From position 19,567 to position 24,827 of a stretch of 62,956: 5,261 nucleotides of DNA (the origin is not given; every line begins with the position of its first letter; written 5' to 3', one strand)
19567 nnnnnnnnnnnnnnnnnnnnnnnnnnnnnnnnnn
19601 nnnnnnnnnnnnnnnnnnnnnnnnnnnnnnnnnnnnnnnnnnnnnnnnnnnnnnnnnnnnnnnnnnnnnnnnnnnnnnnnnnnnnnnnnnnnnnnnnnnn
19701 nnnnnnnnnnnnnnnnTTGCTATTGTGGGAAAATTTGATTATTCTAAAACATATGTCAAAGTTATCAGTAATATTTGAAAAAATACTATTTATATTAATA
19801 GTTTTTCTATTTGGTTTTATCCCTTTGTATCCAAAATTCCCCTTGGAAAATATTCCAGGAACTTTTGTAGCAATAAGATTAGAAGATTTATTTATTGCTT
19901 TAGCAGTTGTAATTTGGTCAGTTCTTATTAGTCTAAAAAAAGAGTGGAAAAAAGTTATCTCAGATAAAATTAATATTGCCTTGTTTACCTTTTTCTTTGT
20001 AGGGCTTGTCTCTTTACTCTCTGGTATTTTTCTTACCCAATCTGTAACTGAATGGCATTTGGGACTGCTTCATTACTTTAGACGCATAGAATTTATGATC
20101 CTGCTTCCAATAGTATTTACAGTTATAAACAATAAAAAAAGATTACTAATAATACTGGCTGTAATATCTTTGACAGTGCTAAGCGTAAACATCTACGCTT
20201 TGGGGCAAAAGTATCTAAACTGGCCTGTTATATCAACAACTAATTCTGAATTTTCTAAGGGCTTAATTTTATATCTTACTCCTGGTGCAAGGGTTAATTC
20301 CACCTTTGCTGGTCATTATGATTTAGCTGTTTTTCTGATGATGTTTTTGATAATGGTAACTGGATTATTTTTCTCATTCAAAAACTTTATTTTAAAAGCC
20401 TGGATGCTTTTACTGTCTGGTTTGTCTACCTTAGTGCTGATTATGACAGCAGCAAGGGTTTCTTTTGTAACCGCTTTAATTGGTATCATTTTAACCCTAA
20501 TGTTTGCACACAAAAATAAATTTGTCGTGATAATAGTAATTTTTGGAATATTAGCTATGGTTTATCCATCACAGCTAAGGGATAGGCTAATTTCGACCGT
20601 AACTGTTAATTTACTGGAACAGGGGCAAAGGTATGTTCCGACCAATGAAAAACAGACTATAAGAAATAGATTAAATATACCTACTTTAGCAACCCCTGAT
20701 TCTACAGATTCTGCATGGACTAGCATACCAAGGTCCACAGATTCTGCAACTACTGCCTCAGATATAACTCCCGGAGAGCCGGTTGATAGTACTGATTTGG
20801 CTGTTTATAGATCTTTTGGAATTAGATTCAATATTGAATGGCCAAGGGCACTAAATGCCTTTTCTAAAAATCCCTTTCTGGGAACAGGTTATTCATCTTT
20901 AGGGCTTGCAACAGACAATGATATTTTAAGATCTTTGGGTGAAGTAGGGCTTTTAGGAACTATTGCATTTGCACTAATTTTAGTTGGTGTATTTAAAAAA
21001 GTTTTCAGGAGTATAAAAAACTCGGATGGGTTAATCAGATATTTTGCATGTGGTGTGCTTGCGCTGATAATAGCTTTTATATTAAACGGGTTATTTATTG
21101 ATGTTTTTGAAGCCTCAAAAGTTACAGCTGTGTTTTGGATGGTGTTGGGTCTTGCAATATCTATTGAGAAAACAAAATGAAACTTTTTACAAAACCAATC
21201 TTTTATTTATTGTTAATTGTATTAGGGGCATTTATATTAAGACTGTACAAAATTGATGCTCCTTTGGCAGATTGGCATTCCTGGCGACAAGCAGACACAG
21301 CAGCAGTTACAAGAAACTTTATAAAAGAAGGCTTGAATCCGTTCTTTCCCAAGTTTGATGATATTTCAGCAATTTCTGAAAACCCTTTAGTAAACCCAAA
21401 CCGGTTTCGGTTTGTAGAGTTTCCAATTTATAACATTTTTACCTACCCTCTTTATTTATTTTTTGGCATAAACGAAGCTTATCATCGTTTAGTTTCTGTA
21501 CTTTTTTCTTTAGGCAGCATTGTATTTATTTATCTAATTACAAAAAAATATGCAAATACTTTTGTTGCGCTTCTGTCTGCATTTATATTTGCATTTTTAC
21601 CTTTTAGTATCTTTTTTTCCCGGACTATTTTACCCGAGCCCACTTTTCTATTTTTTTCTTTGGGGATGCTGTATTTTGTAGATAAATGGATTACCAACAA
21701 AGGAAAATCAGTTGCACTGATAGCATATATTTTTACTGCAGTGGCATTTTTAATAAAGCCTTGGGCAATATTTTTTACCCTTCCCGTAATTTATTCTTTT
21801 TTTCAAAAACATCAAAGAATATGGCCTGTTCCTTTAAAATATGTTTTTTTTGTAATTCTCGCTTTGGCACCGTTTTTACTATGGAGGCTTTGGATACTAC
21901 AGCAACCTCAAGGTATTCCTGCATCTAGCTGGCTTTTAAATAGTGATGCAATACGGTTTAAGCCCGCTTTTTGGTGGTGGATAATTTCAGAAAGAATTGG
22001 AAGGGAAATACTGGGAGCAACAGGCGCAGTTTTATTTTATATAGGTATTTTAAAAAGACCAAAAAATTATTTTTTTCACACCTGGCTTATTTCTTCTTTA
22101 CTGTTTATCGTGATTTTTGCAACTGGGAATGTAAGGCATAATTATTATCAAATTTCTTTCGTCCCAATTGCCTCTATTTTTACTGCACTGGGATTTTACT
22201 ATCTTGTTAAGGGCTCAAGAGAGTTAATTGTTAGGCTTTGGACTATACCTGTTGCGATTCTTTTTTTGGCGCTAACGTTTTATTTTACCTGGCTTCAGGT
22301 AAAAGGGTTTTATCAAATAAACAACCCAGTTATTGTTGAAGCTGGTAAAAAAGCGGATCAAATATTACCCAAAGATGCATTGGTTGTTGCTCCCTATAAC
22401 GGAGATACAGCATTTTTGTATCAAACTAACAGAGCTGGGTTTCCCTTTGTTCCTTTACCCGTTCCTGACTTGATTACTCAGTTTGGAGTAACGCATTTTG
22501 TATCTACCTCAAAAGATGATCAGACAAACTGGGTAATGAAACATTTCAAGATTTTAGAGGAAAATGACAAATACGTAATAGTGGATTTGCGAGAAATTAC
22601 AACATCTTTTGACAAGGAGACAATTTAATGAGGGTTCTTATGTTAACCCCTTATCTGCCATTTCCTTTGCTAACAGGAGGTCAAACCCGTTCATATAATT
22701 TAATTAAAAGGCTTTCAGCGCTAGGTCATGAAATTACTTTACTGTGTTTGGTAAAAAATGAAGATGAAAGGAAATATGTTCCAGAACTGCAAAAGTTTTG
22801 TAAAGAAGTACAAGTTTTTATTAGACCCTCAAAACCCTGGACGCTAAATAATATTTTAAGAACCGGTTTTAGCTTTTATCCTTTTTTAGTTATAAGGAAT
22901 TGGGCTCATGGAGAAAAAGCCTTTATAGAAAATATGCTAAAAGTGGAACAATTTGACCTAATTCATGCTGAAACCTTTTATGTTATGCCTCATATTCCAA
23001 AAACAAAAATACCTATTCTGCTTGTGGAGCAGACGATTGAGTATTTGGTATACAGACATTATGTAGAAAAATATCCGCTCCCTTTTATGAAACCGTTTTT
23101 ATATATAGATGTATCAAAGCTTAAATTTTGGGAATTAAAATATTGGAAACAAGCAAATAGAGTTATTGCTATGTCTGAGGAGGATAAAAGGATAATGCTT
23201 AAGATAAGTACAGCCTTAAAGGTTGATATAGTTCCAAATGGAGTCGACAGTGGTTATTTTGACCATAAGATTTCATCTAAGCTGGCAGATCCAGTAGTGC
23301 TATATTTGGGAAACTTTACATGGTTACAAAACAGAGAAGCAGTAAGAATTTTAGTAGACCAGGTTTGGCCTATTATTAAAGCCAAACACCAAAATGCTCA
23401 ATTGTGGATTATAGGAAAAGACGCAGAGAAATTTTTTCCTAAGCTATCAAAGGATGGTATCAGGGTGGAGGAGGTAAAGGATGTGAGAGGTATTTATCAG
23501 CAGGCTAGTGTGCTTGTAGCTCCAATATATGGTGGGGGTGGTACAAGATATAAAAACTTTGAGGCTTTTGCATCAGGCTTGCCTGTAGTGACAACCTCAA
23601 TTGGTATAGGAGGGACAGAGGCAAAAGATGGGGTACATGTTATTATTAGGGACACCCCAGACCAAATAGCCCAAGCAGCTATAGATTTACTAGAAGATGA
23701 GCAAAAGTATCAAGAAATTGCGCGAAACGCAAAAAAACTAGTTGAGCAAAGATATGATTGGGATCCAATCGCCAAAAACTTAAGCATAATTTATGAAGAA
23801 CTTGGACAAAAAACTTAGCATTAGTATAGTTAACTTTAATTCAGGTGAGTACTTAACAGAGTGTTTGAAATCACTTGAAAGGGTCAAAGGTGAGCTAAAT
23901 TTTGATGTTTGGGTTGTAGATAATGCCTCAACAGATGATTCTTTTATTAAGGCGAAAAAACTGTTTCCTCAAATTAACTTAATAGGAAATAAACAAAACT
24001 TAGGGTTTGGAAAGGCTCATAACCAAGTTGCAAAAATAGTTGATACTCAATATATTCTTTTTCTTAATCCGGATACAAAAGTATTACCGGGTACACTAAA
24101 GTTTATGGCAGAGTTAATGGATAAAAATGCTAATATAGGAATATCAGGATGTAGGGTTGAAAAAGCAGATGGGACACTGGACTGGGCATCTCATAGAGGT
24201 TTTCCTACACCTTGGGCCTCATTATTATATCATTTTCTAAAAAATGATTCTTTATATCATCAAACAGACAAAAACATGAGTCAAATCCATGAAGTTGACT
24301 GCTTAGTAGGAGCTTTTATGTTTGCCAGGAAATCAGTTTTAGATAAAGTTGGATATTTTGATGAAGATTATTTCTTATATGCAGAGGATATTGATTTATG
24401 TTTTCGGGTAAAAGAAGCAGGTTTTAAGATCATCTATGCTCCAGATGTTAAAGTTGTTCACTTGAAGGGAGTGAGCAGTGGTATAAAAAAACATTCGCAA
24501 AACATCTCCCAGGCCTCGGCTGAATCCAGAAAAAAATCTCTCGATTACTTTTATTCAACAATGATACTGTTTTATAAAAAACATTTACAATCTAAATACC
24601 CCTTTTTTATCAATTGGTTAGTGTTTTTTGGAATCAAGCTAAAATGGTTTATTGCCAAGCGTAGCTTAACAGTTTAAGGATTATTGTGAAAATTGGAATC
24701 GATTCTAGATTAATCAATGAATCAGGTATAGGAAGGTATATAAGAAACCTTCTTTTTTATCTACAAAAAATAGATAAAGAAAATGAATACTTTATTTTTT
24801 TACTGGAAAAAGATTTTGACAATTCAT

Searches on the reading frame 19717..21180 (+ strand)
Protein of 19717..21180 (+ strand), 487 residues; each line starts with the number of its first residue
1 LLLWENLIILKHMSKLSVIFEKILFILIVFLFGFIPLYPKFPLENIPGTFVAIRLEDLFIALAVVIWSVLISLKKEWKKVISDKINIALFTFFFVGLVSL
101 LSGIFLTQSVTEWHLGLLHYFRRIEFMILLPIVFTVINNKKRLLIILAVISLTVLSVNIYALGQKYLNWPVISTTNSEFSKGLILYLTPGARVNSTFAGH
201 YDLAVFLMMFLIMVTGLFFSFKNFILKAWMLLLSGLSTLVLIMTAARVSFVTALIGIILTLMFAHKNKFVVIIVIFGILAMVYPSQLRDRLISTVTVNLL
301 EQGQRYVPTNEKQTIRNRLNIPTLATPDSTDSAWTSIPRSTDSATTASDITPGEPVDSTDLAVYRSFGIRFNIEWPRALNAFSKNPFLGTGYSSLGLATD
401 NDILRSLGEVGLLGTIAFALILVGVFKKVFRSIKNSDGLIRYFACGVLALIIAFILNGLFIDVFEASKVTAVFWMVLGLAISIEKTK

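Call 5: search_protein_families(library=pfam, proteins=[window:19717-21180:+], max_evalue=0.01)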
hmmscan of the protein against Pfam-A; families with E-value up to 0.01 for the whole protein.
window:19717-21180:+ (487 aa): 1 family
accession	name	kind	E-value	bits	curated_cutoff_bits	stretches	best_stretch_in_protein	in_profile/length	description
PF04932.20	Wzy_C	-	1.6e-07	31.7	31.7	1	234-418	3-148/149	O-Antigen ligase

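Call 18: find_homologous_proteins(query=window:19717-21180:+, max_evalue=0.00001)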
Query window:19717-21180:+ (487 aa): 2317 proteins with E <= 0.00001 among 8000 candidates; the best 120 are listed.
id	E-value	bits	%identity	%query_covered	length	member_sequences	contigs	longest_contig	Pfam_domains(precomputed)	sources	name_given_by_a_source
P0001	7.8e-224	762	100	74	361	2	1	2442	PF04932.21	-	-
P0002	6.2e-222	756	72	98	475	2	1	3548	PF04932.21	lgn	-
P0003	9.7e-186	636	64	98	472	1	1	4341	PF04932.21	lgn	-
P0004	3.0e-183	628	63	98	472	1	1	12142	PF04932.21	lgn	-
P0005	3.3e-181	622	62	98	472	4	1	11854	PF04932.21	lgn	-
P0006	1.8e-179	616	60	97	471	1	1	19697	PF04932.21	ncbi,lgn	-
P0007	2.4e-179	615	61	92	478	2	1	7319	PF04932.21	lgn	-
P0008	1.2e-178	613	60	98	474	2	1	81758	PF04932.21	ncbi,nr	ncbi:O-antigen ligase family protein [Candidatus Daviesbacteria bacterium]|nr:O-antigen ligase famil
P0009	1.1e-177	610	60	97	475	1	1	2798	PF04932.21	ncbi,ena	-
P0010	1.5e-177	609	63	95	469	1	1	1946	PF04932.21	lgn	-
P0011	2.1e-177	609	62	97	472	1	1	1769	PF04932.21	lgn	-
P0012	4.9e-177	608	62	92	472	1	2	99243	PF04932.21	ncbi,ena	-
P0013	5.4e-177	608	63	93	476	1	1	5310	PF04932.21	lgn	-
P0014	1.4e-176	606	60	97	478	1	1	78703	PF04932.21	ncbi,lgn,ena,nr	ncbi:MAG: Uncharacterized protein G01um10147_437 [Microgenomates group bacterium Gr01-1014_7]|nr:MAG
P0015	8.8e-176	604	61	97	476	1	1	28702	PF04932.21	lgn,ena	-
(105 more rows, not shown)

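Call 33: search_protein_families(library=ncbifam, proteins=[window:19717-21180:+], max_evalue=0.1)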
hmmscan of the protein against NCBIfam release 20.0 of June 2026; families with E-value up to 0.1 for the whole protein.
window:19717-21180:+ (487 aa): 0 families

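Call 39: search_solved_structures(query=A2, max_evalue=1)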
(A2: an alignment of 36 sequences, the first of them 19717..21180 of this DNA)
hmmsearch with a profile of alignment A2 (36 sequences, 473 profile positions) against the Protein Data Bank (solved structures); distinct sequences matched with E-value up to 1: 0.

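Call 41: predict_structure(alignment_id=A2)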
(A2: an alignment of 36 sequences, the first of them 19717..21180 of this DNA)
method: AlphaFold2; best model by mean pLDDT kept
length: 487 residues; sequences in the alignment: 36
mean_pLDDT: 78.6   pTM: 0.81
mean pLDDT of the five models: 78.6, 76.9, 76.6, 73.5, 73.1
residues with pLDDT >= 90: 196; 70-90: 143; 50-70: 106; < 50: 42
segments of 3 or more residues with pLDDT < 50: 177-180, 316-350
pLDDT, mean of each block of 10 residues (from residue 1): 68 87 97 87 68 83 95 92 94 92 79 78 88 93 95 94 83 51 59 57 89 95 94 93 76 93 93 84 66 66 61 50 37 34 36 56 62 78 87 64 85 93 96 92 96 88 71 96 82
secondary structure, 60 per line:
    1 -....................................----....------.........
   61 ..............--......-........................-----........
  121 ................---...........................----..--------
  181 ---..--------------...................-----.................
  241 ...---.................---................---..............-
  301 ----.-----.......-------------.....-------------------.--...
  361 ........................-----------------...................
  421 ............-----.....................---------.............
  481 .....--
elements in order: H2-37 E42-45 E52-54 H55-74 H77-82 H84-107 H113-136 H140-166 H200-218 H224-243 H247-263 H267-282 H286-299 H311-317 H331-335 H358-384 H402-432 H438-458 H468-485

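Call 43: fold_search(model_id=the predicted structure, library=pdb)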
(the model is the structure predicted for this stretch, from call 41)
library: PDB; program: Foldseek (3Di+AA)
matches with E <= 10: 112; with E <= 0.001: 1
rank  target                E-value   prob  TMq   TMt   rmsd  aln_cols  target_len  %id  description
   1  7tpg_B                4.3e-07  1.00  0.55  0.65   5.8       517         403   15  Single-Particle Cryo-EM Structure of the WaaL O-antigen ligase in its ligand bound state (released 2022-04-06)
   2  8p1u_A                4.2e-03  1.00  0.39  0.48   8.6       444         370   12  Structure of divisome complex FtsWIQLB (released 2024-05-22)
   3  8bh1_A                2.3e-02  1.00  0.39  0.51   8.0       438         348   11  Core divisome complex FtsWIQBL from Pseudomonas aeruginosa (released 2023-04-19)
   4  6pl5_A                2.3e-02  1.00  0.37  0.49   9.2       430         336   10  Structural coordination of polymerization and crosslinking by a peptidoglycan synthase complex (released 2020-03-18)
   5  6pl6_A                3.0e-02  0.99  0.35  0.45   9.5       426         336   11  Structural coordination of polymerization and crosslinking by a peptidoglycan synthase complex (released 2020-03-18)
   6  6zku_L                6.4e-01  0.08  0.13  0.12  22.9       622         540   10  Deactive complex I, open3 (released 2020-10-07)
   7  6bas                  1.0e+00  0.51  0.31  0.45  11.1       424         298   11  Crystal structure of Thermus thermophilus Rod shape determining protein RodA D255A mutant (Q5SIX3_THET8) (released 2018-03-28)
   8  8qai_A                1.0e+00  0.08  0.14  0.17  23.1       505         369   12  X-ray crystal structure of a de novo designed single-chain parallel coiled-coil alpha-helical barrel with 7 inner heli (released 2024-07-03)
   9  6bar                  1.2e+00  0.54  0.31  0.45  12.2       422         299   12  Crystal structure of Thermus thermophilus Rod shape determining protein RodA (Q5SIX3_THET8) (released 2018-03-28)
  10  8gym_N5               1.2e+00  0.06  0.13  0.10  19.3       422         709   14  Cryo-EM structure of Tetrahymena thermophila respiratory mega-complex MC IV2+(I+III2+II)2 (released 2023-06-14)
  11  8gka_A                1.2e+00  0.06  0.12  0.10  25.2       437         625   10  Human TRPV3 tetramer structure, closed conformation (released 2023-09-06)
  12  7lo7_Z                1.3e+00  0.06  0.11  0.14  24.8       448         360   12  NorA in complex with Fab25 (released 2022-04-20)
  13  7p5j_A                1.3e+00  0.03  0.10  0.11  34.3       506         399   13  Cryo-EM structure of human TTYH1 in GDN (released 2021-08-11)
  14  6x16_A                1.6e+00  0.03  0.10  0.11  26.6       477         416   13  Inward-facing state of the glutamate transporter homologue GltPh in complex with TBOA (released 2020-11-18)
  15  9i4i_l                1.7e+00  0.04  0.13  0.11  20.9       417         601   14  High resolution Cryo-EM structure of human complex I in mitochondria (released 2025-11-12)
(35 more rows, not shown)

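Call 54: search_protein_families(library=pfam, proteins=[window:19717-21180:+], max_evalue=10)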
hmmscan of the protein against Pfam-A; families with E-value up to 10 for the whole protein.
window:19717-21180:+ (487 aa): 1 family
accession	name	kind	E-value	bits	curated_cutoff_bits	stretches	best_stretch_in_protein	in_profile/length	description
PF04932.20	Wzy_C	-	1.6e-07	31.7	31.7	1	234-418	3-148/149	O-Antigen ligase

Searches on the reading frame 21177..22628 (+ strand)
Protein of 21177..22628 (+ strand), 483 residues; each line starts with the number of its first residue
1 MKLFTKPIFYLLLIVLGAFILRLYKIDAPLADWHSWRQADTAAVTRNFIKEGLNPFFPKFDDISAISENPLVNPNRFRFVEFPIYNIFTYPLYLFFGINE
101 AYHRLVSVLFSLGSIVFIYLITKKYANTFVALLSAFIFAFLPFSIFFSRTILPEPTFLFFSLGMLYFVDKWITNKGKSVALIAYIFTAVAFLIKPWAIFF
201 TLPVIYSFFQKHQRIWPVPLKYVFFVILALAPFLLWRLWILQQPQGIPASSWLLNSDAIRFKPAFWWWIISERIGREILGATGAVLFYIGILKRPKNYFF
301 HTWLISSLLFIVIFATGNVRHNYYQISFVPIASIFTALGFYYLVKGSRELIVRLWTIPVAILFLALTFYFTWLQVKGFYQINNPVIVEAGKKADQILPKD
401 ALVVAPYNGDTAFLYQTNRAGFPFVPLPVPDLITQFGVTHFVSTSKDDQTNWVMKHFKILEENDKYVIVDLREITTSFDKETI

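Call 5: search_protein_families(library=pfam, proteins=[window:21177-22628:+], max_evalue=0.01)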
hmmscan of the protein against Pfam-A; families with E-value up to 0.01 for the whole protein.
window:21177-22628:+ (483 aa): 2 families
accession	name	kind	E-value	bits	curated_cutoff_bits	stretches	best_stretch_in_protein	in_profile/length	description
PF13231.12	PMT_2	-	3.3e-13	50.6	26.1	1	95-236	16-160/160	Dolichyl-phosphate-mannose-protein mannosyltransferase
PF02366.24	PMT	-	9.1e-09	35.7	22.7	1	91-208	71-196/245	Dolichyl-phosphate-mannose-protein mannosyltransferase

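Call 33: search_protein_families(library=ncbifam, proteins=[window:21177-22628:+], max_evalue=0.1)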
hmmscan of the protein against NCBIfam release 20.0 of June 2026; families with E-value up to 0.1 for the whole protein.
window:21177-22628:+ (483 aa): 2 families
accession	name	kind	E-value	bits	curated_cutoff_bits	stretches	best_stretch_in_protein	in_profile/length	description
TIGR03663.1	TIGR03663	subfamily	1.3e-05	24.5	126.25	1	87-198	57-167/435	flippase activity-associated protein Agl23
NF047440.1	LA3751_2_3_fam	subfamily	0.029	13.2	200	1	81-383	80-394/460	LA_3751/LA_3752 family putative glycosyltransferase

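Call 40: search_solved_structures(query=window:21177-22628:+, max_evalue=1)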
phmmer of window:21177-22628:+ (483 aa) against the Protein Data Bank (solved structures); distinct sequences matched with E-value up to 1: 0.

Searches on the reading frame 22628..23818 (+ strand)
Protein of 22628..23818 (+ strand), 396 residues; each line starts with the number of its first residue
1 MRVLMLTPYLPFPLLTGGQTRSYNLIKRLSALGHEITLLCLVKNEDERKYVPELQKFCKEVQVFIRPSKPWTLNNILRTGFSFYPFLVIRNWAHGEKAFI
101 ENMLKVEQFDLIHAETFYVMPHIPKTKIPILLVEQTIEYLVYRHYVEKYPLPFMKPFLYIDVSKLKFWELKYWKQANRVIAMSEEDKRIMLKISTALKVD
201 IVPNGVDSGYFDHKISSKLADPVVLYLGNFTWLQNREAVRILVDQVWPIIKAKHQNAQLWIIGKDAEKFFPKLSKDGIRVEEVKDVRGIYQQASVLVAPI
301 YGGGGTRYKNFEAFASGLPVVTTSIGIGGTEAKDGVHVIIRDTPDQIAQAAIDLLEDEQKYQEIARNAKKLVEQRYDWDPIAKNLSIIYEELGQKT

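Call 9: search_protein_families(library=pfam, proteins=[window:22628-23818:+], max_evalue=0.00001)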
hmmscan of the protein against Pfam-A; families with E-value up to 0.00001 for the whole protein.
window:22628-23818:+ (396 aa): 4 families
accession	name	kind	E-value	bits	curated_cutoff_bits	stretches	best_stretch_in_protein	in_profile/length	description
PF13692.12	Glyco_trans_1_4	-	1.3e-23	84.3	27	1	222-357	2-142/142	Glycosyl transferases group 1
PF13439.12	Glyco_transf_4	-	8.7e-14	52.3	28.5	1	17-207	3-167/170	Glycosyltransferase Family 4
PF00534.26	Glycos_transf_1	-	5.4e-12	46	26.4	1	219-370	13-171/172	Glycosyl transferases group 1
PF13524.12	Glyco_trans_1_2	-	9.6e-07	29.3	25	1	285-385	39-142/144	Glycosyl transferase-like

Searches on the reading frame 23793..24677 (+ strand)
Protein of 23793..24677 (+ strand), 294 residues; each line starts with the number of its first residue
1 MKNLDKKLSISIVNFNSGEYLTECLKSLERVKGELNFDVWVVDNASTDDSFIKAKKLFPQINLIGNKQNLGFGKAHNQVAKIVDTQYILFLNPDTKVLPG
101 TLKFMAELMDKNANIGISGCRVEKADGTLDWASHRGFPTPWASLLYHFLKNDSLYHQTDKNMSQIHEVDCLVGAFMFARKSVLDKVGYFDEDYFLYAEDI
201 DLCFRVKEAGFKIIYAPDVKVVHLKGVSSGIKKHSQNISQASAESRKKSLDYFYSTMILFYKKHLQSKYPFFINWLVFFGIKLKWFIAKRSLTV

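Call 9: search_protein_families(library=pfam, proteins=[window:23793-24677:+], max_evalue=0.00001)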
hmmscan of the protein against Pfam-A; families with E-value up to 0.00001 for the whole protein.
window:23793-24677:+ (294 aa): 4 families
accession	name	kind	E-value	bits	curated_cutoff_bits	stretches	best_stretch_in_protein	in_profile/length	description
PF00535.33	Glycos_transf_2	-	6.5e-24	85.2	23.3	1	9-182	1-163/168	Glycosyl transferase family 2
PF13641.12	Glyco_tranf_2_3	-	1.3e-17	65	27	1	8-227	3-215/230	Glycosyltransferase like family 2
PF13632.12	Glyco_trans_2_3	-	1.1e-10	42.1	27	1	87-233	1-131/198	Glycosyl transferase family group 2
PF13712.12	Glyco_tranf_2_5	-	5.1e-08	33.3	27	1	71-223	40-189/210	Glycosyltransferase like family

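Call 62: search_protein_families(library=ncbifam, proteins=[window:23793-24677:+], max_evalue=0.001)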
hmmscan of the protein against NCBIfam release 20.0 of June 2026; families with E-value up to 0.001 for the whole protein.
window:23793-24677:+ (294 aa): 13 families
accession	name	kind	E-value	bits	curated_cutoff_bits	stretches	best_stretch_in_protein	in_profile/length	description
TIGR03965.1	mycofact_glyco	equivalog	2.4e-15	56.4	280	1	16-223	84-280/467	mycofactocin biosynthesis glycosyltransferase MftF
NF041875.1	EPS_EpsD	equivalog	1.2e-13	51.2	370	1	8-224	1-207/325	exopolysaccharide biosynthesis glycosyltransferase EpsD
TIGR01556.1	rhamnosyltran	subfamily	2.2e-13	50.1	200.55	1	34-229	19-206/281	rhamnosyltransferase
TIGR03937.1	PgaC_IcaA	equivalog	5.4e-13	48.7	422.3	2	6-116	45-157/407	poly-beta-1,6-N-acetyl-D-glucosamine synthase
TIGR03111.1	glyc2_xrt_Gpos1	hypoth_equivalog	7.1e-10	38.3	363.95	1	9-209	52-251/439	TIGR03111 family XrtG-associated glycosyltransferase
NF038299.1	EPS_HpsN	equivalog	7.2e-10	38.3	425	1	8-233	3-230/317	hormogonium polysaccharide biosynthesis glycosyltransferase HpsN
NF007482.0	PRK10073.1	equivalog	8.3e-10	38.2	423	1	1-121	1-121/334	glycosyltransferase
TIGR04283.1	glyco_like_mftF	equivalog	8.7e-10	38.6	182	1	8-215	1-177/221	TIGR04283 family arsenosugar biosynthesis glycosyltransferase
NF038302.1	EPS_HpsE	equivalog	2.1e-06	26.9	300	1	7-122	2-124/307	hormogonium polysaccharide biosynthesis glycosyltransferase HpsE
NF047683.1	TeichurnBiosyTuaG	equivalog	3.1e-05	23.7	400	1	1-113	1-115/252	teichuronic acid biosynthesis protein TuaG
TIGR04195.1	S_glycosyl_SunS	equivalog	0.00017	20.6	350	1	9-98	60-145/421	SunS family peptide S-glycosyltransferase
NF053739.1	GlytfEpsEBac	equivalog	0.00018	20.6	450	0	7-126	2-124/265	glycosyltransferase EpsE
TIGR04242.1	nodulat_NodC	equivalog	0.00079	18.5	550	0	18-218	61-259/395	chitooligosaccharide synthase NodC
